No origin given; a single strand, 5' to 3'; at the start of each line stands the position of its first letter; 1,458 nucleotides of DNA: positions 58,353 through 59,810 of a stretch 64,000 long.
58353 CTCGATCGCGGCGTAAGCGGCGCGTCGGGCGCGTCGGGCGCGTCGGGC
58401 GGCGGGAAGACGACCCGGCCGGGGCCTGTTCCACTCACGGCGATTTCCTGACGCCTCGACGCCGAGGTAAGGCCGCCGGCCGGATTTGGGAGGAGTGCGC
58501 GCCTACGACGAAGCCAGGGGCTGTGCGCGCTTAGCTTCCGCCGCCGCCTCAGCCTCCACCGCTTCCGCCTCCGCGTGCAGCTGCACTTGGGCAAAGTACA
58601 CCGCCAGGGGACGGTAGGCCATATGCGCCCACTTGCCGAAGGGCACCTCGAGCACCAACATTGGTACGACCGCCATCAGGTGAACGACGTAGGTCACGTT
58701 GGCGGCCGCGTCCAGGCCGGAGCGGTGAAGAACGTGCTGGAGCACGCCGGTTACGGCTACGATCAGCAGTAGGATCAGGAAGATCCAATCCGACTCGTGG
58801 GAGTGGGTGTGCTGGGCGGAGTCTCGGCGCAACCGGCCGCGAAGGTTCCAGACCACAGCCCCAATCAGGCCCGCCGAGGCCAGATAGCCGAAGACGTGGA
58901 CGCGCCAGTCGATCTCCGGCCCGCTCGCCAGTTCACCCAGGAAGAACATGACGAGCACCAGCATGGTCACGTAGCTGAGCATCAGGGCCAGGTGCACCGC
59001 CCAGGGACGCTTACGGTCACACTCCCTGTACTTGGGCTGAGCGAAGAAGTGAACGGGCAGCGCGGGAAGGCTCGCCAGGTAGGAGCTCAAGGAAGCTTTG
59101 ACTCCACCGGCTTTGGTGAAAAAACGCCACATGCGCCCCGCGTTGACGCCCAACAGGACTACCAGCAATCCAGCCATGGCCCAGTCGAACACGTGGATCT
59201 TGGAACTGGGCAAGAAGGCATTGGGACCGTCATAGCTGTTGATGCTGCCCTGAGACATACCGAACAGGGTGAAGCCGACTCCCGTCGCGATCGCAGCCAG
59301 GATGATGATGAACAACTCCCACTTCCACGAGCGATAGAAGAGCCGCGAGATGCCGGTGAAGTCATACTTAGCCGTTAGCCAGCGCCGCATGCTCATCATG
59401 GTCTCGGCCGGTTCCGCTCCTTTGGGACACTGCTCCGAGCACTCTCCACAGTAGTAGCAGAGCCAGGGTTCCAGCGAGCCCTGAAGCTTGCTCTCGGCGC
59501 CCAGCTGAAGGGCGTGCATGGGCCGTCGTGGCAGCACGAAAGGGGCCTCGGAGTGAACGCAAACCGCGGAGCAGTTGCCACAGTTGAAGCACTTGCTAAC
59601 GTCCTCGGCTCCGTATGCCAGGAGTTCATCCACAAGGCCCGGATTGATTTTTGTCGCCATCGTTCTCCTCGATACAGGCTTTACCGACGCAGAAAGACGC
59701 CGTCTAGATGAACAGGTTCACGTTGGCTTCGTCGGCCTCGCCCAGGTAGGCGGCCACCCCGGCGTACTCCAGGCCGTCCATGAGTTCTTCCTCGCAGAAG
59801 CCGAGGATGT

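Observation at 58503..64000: Qmo/Hdr-like membrane-anchored flavoprotein cluster with embedded DsrE-like and wHTH genes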

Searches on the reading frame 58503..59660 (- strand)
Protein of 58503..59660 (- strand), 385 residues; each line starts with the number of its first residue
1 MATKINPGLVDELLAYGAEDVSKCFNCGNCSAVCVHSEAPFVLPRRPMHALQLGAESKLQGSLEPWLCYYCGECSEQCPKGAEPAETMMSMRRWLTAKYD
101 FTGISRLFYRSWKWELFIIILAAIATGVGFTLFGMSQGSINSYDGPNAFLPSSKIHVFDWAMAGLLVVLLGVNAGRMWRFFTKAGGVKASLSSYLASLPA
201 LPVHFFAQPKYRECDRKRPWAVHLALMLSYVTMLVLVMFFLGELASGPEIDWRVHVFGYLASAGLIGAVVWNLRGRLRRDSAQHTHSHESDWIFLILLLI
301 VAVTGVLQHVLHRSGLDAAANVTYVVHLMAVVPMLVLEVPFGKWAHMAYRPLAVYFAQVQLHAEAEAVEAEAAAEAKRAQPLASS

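Call 3: search_protein_families(library=pfam, proteins=[window:58503-59660:-], max_evalue=0.01)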
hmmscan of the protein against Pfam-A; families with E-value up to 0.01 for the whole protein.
window:58503-59660:- (385 aa): 8 families
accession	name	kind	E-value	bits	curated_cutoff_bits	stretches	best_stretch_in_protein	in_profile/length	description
PF12838.12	Fer4_7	-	2.9e-08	34.5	27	1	23-82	1-52/52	4Fe-4S dicluster domain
PF13183.11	Fer4_8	-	5.7e-08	33.6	27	1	21-81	2-67/68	4Fe-4S dicluster domain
PF13237.11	Fer4_10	-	1.9e-07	31.3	25.5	1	20-79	5-53/53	4Fe-4S dicluster domain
PF13187.11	Fer4_9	-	5.7e-07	29.9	27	1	23-82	1-51/52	4Fe-4S dicluster domain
PF13534.11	Fer4_17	-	8.2e-06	26.7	22.2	1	23-81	1-59/61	4Fe-4S dicluster domain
PF25160.1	LdpA_Fe-S-bd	-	0.00011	22.4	27.6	0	63-81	23-41/49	LdpA Fe-S cluster-binding domain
PF00037.32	Fer4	-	0.0019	18.4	21.1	0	67-82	7-22/24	4Fe-4S binding domain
PF13484.11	Fer4_16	-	0.0023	19.1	30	0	68-88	2-23/66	4Fe-4S double cluster binding domain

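Call 4: search_protein_families(library=ncbifam, proteins=[window:58503-59660:-], max_evalue=0.01)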
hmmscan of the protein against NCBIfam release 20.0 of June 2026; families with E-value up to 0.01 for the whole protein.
window:58503-59660:- (385 aa): 17 families
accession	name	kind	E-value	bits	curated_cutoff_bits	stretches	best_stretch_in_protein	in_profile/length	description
NF038018.1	qmoC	equivalog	2.4e-49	168.7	300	1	10-355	6-359/360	quinone-interacting membrane-bound oxidoreductase complex subunit QmoC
TIGR03290.1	CoB_CoM_SS_C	equivalog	4.5e-10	39.7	160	1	22-94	2-74/144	CoB--CoM heterodisulfide reductase subunit C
NF041890.1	hdrC_Methbact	equivalog_domain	3.5e-07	30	270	1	9-88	16-94/192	ferredoxin:CoB-CoM heterodisulfide reductase subunit HdrC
TIGR02512.1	FeFe_hydrog_A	subfamily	1.8e-06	27.1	405.95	1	20-82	5-66/375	[FeFe] hydrogenase, group A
NF011607.0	PRK15033.1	subfamily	2.5e-06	26.6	524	1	273-360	293-377/389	tricarballylate utilization 4Fe-4S protein TcuB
NF041779.1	hetero_SS_HdrC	equivalog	6.9e-06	25.7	350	1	21-93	30-101/198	ferredoxin:CoB-CoM heterodisulfide reductase subunit HdrC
NF040763.1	FeFe_hydrog_A6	exception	7.3e-06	24.6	765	1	19-82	142-204/571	NADH-dependent [FeFe] hydrogenase, group A6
TIGR04105.1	FeFe_hydrog_B1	subfamily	1.5e-05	23.9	450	1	20-83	140-205/462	monomeric [FeFe] hydrogenase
TIGR00314.1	cdhA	equivalog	5.6e-05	21.1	781.3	1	19-84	396-455/784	CO dehydrogenase/acetyl-CoA synthase complex subunit alpha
TIGR02484.1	CitB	equivalog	0.00017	20.9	246.6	1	24-373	16-371/372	tricarballylate utilization 4Fe-4S protein TcuB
NF042909.1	FMH_DH_FwdF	exception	0.00033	19.9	375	1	22-83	55-116/336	tungsten-dependent formylmethanofuran dehydrogenase subunit FwdF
NF040612.1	F420_dehyd_FpoI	exception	0.00045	20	180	1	16-87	36-103/135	F420H2 dehydrogenase subunit FpoI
NF058577.1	FdxA_fam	equivalog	0.00054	20.1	65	0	66-82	36-52/52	4Fe-4S ferredoxin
NF009226.0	PRK12576.1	equivalog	0.00064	19.1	344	1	22-94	154-236/317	succinate dehydrogenase/fumarate reductase iron-sulfur subunit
TIGR01971.1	NuoI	subfamily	0.0036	16.9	113.05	0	21-82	41-97/121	NADH-quinone oxidoreductase, chain I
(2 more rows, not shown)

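Call 9: find_homologous_proteins(query=window:58503-59660:-, max_evalue=1e-10)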
Query window:58503-59660:- (385 aa): 2159 proteins with E <= 1e-10 among 8000 candidates; the best 120 are listed.
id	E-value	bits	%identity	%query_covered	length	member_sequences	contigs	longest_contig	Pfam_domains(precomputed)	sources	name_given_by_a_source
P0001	4.9e-260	880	100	100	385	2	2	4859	PF12838.13,PF13534.12,PF13237.12,PF13183.12,PF13187.12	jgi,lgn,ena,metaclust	metaclust:\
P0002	2.9e-236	802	89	100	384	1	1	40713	PF12838.13,PF13534.12,PF13237.12,PF13183.12,PF13187.12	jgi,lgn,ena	-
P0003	1.6e-233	792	90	99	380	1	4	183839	PF12838.13,PF13534.12,PF13237.12,PF13183.12,PF13187.12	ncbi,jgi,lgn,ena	-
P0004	6.8e-211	718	80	99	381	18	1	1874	PF12838.13,PF13534.12,PF13237.12,PF13183.12,PF13187.12,PF27541.1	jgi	-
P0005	9.1e-210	714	82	97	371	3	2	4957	PF12838.13,PF13534.12,PF25160.2,PF13237.12,PF13183.12,PF13187.12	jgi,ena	-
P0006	2.0e-209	713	81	94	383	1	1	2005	PF12838.13,PF13534.12,PF13237.12,PF13183.12,PF13187.12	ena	-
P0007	1.1e-208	711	81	94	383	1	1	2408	PF12838.13,PF13534.12,PF13237.12,PF13183.12,PF13187.12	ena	-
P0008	9.2e-208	708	81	94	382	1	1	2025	PF12838.13,PF13237.12,PF13183.12,PF13187.12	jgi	-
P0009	1.6e-207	707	80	96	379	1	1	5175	PF12838.13,PF13534.12,PF25160.2,PF13237.12,PF13183.12,PF13187.12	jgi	jgi:quinone-modifying oxidoreductase, subunit QmoC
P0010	3.9e-206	702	78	98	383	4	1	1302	PF12838.13,PF13534.12,PF13237.12,PF13183.12,PF13187.12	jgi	jgi:quinone-modifying oxidoreductase, subunit QmoC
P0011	1.6e-205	700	78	97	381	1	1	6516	PF12838.13,PF13534.12,PF25160.2,PF13237.12,PF13183.12,PF13187.12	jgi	jgi:quinone-modifying oxidoreductase subunit QmoC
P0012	2.2e-204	697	79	97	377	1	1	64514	PF12838.13,PF13534.12,PF13237.12,PF13183.12,PF13187.12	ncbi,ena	-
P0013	4.9e-204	695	79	97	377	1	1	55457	PF12838.13,PF13534.12,PF13237.12,PF13183.12,PF13187.12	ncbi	-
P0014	6.3e-204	695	78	99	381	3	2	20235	PF12838.13,PF13534.12,PF13237.12,PF13183.12,PF13187.12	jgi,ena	-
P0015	6.6e-204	695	79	94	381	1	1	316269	PF12838.13,PF13237.12,PF13183.12,PF13187.12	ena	-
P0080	1.9e-168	578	63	100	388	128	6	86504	PF00037.33,PF13484.12,PF12838.13,PF13534.12,PF25160.2,PF13237.12,PF13183.12,PF13187.12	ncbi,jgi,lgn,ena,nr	ncbi:MAG TPA: 4Fe-4S dicluster domain-containing protein [Thermoleophilia bacterium]|nr:4Fe-4S diclu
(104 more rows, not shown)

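Call 15: find_related_loci(query=A1, collection=genome_contigs, flank=10000)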
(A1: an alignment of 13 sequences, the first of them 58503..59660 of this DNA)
Query A1 (385 aa) in genome_contigs; peptide patterns used: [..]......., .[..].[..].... (x = any residue, [..] = any of these).
599 stretches matched a pattern (row limit reached: there are more); 585 encode a relative of the query (tblastn E <= 1e-3); the best 80 are kept; 80 distinct loci.
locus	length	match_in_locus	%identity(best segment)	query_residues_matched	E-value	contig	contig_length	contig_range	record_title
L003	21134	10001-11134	90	1-383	0e+0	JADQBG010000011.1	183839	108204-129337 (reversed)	MAG: Actinomycetota bacterium isolate Soudan_30 NODE_50_length_183839_cov_15.282696, whole genome shotgun sequence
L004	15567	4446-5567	79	1-375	0e+0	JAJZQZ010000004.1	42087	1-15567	MAG: Actinomycetes bacterium isolate SKS1.bin6 NODE_1532_length_42087_cov_1.910629, whole genome shotgun sequence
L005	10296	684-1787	71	1-373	0e+0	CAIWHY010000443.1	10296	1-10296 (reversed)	MAG: uncultured Thermoleophilia bacterium isolate Umea3_bin-0017 genome assembly, contig: bin-0017:443/568, whole genome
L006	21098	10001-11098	69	1-367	5e-177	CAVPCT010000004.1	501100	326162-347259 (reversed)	MAG: uncultured Thermoleophilia bacterium isolate MFD00032.bin.2.59 genome assembly, contig: contig_3077, whole genome s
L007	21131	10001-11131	65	1-377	7e-172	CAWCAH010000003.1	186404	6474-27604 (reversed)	MAG: uncultured Thermoleophilia bacterium isolate MFD03899.bin.2.132 genome assembly, contig: contig_1431, whole genome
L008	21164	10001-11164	63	1-385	1e-170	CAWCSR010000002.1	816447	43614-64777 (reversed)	MAG: uncultured Thermoleophilia bacterium isolate MFD04428.bin.2.40 genome assembly, contig: contig_18652, whole genome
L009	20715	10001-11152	63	1-382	3e-168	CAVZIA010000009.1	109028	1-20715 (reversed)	MAG: uncultured Thermoleophilia bacterium isolate MFD02416.bin.2.102 genome assembly, contig: contig_28829, whole genome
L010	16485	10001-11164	62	1-385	8e-163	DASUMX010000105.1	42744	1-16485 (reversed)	MAG TPA_asm: Thermoleophilia bacterium isolate SMAG_U1584 k141_747555, whole genome shotgun sequence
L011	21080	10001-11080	63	1-359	6e-161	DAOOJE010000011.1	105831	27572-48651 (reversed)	MAG TPA_asm: Thermoanaerobaculaceae bacterium isolate AMR_MDS_2761 NODE_200_length_105831_cov_20.987729, whole genome sh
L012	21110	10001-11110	62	1-363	6e-159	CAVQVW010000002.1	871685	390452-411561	MAG: uncultured Thermoleophilia bacterium isolate MFD09964.bin.1.34 genome assembly, contig: contig_18350, whole genome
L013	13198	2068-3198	62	1-376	6e-159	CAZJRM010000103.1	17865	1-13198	MAG TPA_asm: uncultured Vicinamibacterales bacterium isolate binchicken_co66_63 genome assembly, contig: NODE_4975_lengt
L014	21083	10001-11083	61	1-360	8e-159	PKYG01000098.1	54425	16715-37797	MAG: Actinomycetota bacterium isolate palsa_647 73.20120500_P19.4_contig_382, whole genome shotgun sequence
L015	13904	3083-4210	59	1-375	4e-156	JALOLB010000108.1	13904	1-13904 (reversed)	MAG: Thermoanaerobaculaceae bacterium isolate Prado014 scaffold_7236, whole genome shotgun sequence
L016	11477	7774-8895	61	1-375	6e-156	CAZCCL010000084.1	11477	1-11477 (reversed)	MAG TPA_asm: uncultured Gaiellales bacterium isolate SRP185410_co2_381 genome assembly, contig: NODE_7258_length_11477_c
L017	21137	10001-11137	62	1-378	2e-155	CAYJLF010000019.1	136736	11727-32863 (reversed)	MAG TPA_asm: uncultured bacterium isolate ERP124720_co1_184 genome assembly, contig: NODE_159_length_136736_cov_12.91636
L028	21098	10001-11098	60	1-360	4e-151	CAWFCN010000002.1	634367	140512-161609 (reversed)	MAG: uncultured Actinomycetes bacterium isolate MFD04716.bin.1.353 genome assembly, contig: contig_11764, whole genome s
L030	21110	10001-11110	59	1-366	1e-149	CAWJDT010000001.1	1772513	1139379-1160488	MAG: uncultured Actinomycetes bacterium isolate MFD04716.bin.2.17 genome assembly, contig: contig_10995, whole genome sh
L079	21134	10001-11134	44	1-375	2e-102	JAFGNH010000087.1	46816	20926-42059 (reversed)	MAG: Anaerolineales bacterium isolate Zod_Metabat.534 k87_4071191, whole genome shotgun sequence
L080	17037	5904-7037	45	4-380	2e-96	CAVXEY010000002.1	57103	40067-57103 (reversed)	MAG: uncultured delta proteobacterium isolate MFD02416.bin.1.108 genome assembly, contig: contig_102794, whole genome sh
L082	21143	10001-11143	41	2-376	2e-95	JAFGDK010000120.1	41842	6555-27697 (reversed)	MAG: Anaerolineales bacterium isolate Zod_Metabat.1173 k87_13064970, whole genome shotgun sequence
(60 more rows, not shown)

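Call 16: search_solved_structures(query=A1, max_evalue=0.01, show_alignments=1)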
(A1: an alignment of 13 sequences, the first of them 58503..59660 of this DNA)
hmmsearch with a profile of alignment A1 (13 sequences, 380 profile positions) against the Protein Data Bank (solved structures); distinct sequences matched with E-value up to 0.01: 10.
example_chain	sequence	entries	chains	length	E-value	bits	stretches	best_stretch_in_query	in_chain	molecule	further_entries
7bkb_C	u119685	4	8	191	5.8e-13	51.9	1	6-94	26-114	CoB--CoM heterodisulfide reductase subunit C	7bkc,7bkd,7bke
8rvv_C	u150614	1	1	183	1.3e-09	40.8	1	5-84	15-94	H(2):CoB-CoM heterodisulfide,ferredoxin reductase subunit C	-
8rvu_c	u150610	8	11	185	1.4e-09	40.8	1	5-84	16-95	H(2):CoB-CoM heterodisulfide,ferredoxin reductase subunit C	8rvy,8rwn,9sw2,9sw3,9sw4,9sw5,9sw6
5odc_C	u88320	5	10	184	3.5e-09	39.4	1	21-97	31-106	Heterodisulfide reductase, subunit C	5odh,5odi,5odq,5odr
9sfi_E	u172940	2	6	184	6.6e-09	38.5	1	21-95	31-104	H(2)/formate:CoB-CoM heterodisulfide,ferredoxin reductase subunit C2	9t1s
9sfi_U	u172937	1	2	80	0.00013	24.4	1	22-82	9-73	4Fe-4S binding protein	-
1kf6_B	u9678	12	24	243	0.0027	20.1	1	20-87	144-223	FUMARATE REDUCTASE IRON-SULFUR PROTEIN | Fumarate reductase iron-sulfur subunit | Fumarate reductase (Anaerobic), Fe-S subunit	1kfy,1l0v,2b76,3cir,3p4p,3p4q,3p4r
5t5i_F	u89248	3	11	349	0.0029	20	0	18-82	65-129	Tungsten formylmethanofuran dehydrogenase subunit fwdF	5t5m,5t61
5t5i_G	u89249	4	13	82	0.0042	19.4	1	24-82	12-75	Tungsten formylmethanofuran dehydrogenase subunit fwdG | Tungsten formylmethanofuran dehydrogenase, subunit G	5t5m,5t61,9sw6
9ojn_A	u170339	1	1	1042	0.008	18.5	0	60-103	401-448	Iron-sulfur-binding reductase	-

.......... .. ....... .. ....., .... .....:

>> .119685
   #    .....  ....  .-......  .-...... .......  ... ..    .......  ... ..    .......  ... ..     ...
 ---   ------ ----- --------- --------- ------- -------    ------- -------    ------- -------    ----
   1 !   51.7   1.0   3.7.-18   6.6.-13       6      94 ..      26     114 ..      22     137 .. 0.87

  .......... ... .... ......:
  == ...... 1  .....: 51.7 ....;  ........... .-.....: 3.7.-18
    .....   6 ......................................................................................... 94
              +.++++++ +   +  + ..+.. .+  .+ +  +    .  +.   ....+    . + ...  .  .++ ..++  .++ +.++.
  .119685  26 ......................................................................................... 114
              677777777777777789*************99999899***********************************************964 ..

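Call 22: find_encoding_contigs(protein=P0003, flank=10000, max_places=2)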
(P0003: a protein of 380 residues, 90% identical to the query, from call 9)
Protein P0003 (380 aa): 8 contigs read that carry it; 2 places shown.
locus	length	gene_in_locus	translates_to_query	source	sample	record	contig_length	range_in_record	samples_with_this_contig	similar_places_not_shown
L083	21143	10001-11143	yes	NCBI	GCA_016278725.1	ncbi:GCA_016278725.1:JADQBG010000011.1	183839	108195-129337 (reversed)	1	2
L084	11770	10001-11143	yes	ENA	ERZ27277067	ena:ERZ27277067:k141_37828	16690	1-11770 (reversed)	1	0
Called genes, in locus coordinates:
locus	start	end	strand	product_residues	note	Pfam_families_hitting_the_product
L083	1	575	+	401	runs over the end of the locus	PF00768:Peptidase_S11, PF13354:Beta-lactamase2, PF07943:PBP5_C (weak)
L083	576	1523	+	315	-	PF00294:PfkB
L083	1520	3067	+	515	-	PF00117:GATase, PF07722:Peptidase_C26, PF02540:NAD_synthase (weak), PF00958:GMP_synt_C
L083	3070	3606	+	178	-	PF02410:RsfS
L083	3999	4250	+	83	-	PF01206:TusA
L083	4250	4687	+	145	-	PF02662:FlpD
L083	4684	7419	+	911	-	PF00070:Pyr_redox (faint), PF00890:FAD_binding_2 (weak), PF01134:GIDA (faint), PF14691:Fer4_20, PF01266:DAO (weak), PF07992:Pyr_redox_2, PF13450:NAD_binding_8, PF07992:Pyr_redox_2 (weak), +5 more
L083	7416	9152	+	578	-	PF00890:FAD_binding_2 (weak), PF07992:Pyr_redox_2 (weak), PF12831:FAD_oxidored, PF13450:NAD_binding_8, PF13237:Fer4_10 (weak), PF14697:Fer4_21, PF12838:Fer4_7, PF13187:Fer4_9 (weak), +5 more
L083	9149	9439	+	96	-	-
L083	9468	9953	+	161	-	PF02635:DsrE (weak), PF13686:DrsE_2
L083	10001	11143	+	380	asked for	PF12838:Fer4_7 (weak), PF13183:Fer4_8 (weak), PF13187:Fer4_9 (weak), PF13237:Fer4_10 (weak), PF13534:Fer4_17 (weak)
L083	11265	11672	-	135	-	PF00903:Glyoxalase, PF12681:Glyoxalase_2 (weak), PF18029:Glyoxalase_6 (weak), PF22677:Ble-like_N (weak)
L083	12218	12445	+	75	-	PF11127:YgaP-like_TM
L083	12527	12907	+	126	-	PF00989:PAS, PF08448:PAS_4 (weak)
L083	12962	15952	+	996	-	PF00005:ABC_tran (faint), PF02463:SMC_N (faint), PF03193:RsgA_GTPase (faint), PF13191:AAA_16 (faint), PF13401:AAA_22 (faint), PF13555:AAA_29 (faint), PF17760:UvrA_inter, PF17755:UvrA_DNA-bind, +1 more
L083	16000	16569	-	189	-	PF10083:DUF2321, PF12773:DZR (faint)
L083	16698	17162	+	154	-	PF02566:OsmC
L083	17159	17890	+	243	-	PF01987:AIM24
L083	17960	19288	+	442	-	PF13167:GTP-bdg_N, PF16360:GTP-bdg_M, PF00350:Dynamin_N (faint), PF01926:MMR_HSR1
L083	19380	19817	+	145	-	-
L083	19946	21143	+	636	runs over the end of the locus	PF16177:ACAS_N, PF00501:AMP-binding, PF13193:AMP-binding_C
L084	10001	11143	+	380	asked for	PF12838:Fer4_7 (weak), PF13183:Fer4_8 (weak), PF13187:Fer4_9 (weak), PF13237:Fer4_10 (weak), PF13534:Fer4_17 (weak)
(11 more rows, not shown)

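Call 23: find_encoding_contigs(protein=P0080, flank=10000, max_places=2)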
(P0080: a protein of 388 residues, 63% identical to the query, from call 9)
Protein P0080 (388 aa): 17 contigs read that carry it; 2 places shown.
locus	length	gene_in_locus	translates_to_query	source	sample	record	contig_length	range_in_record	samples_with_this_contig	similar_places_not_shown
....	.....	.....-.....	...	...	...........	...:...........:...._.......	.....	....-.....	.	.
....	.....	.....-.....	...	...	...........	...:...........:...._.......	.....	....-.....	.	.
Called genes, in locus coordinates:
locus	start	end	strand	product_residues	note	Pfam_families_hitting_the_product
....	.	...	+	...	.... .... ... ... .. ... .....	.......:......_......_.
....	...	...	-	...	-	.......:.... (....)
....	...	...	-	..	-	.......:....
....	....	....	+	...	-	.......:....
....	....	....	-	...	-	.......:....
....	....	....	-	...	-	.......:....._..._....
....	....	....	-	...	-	-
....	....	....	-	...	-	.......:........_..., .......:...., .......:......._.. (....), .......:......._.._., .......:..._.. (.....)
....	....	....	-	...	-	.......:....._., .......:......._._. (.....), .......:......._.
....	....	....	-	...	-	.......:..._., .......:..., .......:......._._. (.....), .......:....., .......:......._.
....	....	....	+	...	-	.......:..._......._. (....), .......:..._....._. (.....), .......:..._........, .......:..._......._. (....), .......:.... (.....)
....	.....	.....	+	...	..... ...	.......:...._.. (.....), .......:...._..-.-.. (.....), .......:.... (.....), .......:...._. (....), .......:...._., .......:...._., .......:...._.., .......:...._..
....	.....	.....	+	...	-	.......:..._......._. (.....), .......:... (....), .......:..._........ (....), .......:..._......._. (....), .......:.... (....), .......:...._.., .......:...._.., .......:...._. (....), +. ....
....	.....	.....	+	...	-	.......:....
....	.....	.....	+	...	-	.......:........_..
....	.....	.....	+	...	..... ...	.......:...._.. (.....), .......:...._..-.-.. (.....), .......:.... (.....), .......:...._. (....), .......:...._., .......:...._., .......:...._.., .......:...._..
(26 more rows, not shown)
